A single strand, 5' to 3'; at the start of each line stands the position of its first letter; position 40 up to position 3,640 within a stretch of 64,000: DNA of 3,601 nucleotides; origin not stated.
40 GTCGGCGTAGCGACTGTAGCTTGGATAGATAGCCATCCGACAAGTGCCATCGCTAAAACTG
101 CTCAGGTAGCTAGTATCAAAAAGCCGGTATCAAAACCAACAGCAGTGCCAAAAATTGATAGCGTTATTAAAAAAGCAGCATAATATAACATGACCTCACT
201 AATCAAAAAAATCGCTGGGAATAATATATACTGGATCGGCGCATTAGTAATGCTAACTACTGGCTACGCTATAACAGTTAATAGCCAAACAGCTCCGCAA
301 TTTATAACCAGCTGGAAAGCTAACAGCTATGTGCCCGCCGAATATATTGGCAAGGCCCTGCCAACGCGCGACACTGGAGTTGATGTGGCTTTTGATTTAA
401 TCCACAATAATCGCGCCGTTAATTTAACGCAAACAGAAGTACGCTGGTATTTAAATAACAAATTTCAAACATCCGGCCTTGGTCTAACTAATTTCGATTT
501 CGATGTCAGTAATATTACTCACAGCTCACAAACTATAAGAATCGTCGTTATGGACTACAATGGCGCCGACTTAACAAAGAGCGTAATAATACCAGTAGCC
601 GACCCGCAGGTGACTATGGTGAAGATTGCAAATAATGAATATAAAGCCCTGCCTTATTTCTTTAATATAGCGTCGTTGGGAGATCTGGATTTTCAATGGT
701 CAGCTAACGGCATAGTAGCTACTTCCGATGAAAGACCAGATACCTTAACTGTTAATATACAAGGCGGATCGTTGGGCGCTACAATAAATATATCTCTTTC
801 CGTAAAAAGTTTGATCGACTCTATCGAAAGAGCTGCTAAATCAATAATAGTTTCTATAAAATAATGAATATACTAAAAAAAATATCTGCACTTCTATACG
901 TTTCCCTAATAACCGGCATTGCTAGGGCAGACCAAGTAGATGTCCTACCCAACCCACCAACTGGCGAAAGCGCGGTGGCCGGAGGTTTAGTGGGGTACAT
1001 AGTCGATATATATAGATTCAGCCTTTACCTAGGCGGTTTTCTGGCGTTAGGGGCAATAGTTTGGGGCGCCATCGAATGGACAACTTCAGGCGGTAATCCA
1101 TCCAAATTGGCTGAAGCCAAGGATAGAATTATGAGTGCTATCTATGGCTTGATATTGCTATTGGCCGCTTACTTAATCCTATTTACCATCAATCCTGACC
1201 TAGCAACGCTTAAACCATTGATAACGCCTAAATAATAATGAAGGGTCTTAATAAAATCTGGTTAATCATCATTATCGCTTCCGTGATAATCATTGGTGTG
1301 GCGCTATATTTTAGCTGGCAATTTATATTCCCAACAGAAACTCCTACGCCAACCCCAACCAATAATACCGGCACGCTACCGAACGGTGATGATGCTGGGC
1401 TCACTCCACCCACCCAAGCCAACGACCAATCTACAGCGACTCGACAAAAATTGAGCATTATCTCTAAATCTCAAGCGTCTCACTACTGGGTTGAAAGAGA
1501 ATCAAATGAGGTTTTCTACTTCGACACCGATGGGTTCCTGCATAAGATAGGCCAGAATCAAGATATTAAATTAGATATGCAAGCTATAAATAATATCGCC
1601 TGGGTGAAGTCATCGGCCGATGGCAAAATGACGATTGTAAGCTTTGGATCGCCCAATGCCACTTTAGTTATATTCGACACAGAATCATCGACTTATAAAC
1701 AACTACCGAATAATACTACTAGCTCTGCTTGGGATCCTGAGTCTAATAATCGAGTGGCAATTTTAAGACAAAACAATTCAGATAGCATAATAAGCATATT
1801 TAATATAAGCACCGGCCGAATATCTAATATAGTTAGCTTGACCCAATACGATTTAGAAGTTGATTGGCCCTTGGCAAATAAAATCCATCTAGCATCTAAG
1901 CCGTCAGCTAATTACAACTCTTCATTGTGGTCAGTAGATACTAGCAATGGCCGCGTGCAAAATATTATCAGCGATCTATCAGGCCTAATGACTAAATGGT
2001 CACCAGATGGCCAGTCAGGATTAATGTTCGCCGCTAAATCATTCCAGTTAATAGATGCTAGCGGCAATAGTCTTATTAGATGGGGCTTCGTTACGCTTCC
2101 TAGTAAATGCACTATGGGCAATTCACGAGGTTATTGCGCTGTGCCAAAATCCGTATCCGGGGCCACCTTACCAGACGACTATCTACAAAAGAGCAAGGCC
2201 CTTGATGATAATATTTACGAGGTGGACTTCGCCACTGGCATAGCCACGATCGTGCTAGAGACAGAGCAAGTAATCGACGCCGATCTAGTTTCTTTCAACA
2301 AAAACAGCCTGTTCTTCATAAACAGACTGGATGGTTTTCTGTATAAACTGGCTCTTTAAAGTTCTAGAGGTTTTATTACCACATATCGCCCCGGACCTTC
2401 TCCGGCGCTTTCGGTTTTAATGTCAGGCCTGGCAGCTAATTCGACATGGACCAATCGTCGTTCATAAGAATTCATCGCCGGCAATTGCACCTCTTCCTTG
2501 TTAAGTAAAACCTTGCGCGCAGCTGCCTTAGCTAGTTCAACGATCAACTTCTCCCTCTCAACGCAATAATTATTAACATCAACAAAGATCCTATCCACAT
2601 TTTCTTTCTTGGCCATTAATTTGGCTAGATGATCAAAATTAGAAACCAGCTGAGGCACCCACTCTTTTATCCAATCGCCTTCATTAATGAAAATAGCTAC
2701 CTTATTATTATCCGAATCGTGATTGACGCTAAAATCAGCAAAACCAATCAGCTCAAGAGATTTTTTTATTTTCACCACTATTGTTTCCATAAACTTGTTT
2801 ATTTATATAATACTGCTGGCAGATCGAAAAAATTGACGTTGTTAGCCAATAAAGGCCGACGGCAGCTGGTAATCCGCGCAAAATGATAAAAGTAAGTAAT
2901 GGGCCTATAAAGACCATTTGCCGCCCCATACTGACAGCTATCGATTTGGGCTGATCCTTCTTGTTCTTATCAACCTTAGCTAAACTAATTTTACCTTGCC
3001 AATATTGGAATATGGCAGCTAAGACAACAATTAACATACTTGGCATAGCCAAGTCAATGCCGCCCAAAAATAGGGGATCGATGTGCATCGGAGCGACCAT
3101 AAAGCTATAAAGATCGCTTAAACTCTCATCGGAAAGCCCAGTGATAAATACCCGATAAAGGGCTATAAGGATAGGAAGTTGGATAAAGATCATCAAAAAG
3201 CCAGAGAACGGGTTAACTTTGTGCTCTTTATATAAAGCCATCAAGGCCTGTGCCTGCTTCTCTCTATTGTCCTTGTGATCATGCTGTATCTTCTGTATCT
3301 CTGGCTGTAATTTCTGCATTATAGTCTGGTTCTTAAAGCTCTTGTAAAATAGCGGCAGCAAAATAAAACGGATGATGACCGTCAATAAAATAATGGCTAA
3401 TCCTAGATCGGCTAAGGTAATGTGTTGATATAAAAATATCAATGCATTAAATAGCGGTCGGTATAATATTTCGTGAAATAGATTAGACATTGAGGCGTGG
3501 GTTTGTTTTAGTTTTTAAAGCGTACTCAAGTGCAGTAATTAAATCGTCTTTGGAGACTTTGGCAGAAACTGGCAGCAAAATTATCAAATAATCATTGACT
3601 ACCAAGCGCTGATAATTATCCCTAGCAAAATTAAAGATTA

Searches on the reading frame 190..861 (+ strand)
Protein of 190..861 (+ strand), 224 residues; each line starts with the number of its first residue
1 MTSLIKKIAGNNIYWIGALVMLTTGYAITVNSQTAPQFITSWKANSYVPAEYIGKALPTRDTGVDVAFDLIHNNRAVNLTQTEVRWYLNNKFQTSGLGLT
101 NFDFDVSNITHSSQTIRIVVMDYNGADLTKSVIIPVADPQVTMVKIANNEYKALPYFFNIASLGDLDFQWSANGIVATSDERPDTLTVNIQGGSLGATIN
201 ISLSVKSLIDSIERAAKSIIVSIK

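Call 43: search_protein_families(library=pfam, proteins=[window:190-861:+], max_evalue=0.0001)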
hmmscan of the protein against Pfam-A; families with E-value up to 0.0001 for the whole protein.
window:190-861:+ (224 aa): 1 family
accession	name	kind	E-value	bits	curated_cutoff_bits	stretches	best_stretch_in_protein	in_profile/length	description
PF17992.7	Agarase_CBM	-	5.7e-05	23.2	26.3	1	60-150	25-109/178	Agarase CBM like domain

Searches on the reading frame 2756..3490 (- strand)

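Call 43: search_protein_families(library=pfam, proteins=[window:2756-3490:-], max_evalue=0.0001)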
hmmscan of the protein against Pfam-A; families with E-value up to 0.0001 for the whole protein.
window:2756-3490:- (245 aa): 1 family
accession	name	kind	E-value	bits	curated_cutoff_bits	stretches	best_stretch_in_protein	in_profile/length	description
PF02096.25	60KD_IMP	-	6e-47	160.1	35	1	30-231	2-163/163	60Kd inner membrane protein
